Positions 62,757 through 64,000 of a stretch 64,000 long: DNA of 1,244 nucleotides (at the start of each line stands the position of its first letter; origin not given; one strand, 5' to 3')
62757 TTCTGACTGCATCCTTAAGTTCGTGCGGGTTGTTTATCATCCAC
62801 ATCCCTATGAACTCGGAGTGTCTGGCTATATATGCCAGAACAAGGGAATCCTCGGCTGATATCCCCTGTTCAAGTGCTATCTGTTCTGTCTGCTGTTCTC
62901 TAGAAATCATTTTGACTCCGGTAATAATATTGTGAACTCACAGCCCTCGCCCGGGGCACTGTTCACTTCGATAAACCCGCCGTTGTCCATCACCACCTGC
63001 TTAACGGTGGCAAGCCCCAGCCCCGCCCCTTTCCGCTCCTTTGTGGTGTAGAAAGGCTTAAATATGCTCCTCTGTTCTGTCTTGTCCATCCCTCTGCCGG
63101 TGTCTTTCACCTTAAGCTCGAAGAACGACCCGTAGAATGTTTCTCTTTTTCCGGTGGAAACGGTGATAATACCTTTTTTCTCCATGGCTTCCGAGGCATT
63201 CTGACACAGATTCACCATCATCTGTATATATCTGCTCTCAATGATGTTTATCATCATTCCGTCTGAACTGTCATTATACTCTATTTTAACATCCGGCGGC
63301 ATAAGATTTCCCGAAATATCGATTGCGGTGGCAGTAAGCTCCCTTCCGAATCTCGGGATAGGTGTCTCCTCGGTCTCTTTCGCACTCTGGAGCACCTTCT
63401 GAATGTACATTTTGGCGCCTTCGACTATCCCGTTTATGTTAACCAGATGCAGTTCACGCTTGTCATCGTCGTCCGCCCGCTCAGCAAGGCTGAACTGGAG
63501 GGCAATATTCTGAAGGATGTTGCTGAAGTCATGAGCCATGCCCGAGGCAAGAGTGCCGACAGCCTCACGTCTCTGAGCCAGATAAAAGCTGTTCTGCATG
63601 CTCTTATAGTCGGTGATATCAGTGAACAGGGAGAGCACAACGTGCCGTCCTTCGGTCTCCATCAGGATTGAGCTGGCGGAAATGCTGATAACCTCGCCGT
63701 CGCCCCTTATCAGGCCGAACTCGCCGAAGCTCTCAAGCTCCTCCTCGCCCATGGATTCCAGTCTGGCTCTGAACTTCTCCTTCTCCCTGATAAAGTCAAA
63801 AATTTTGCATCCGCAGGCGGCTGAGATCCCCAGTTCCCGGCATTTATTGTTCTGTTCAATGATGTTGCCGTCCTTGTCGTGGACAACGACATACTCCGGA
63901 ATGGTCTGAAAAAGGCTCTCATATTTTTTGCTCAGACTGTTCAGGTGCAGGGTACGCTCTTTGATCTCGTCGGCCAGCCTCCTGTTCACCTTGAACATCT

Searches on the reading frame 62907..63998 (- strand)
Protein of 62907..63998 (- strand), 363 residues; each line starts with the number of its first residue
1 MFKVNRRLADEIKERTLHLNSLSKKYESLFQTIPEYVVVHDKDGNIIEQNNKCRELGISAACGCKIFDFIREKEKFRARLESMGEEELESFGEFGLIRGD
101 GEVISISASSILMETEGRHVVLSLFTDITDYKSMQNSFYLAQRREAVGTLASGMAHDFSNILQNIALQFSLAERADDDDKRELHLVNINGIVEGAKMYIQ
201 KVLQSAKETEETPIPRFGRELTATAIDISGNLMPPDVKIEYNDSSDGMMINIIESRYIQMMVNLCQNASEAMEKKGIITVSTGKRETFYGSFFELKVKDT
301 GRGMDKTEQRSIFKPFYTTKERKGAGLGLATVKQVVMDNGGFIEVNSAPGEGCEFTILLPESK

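Call 72: search_protein_families(library=pfam, proteins=[window:62907-63998:-], max_evalue=0.00001)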
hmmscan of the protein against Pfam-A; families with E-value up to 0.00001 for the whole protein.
window:62907-63998:- (363 aa): 1 family
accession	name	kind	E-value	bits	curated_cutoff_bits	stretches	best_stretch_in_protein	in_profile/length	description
PF02518.31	HATPase_c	-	4.1e-20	72.7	26.4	1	254-362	3-110/111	Histidine kinase-, DNA gyrase B-, and HSP90-like ATPase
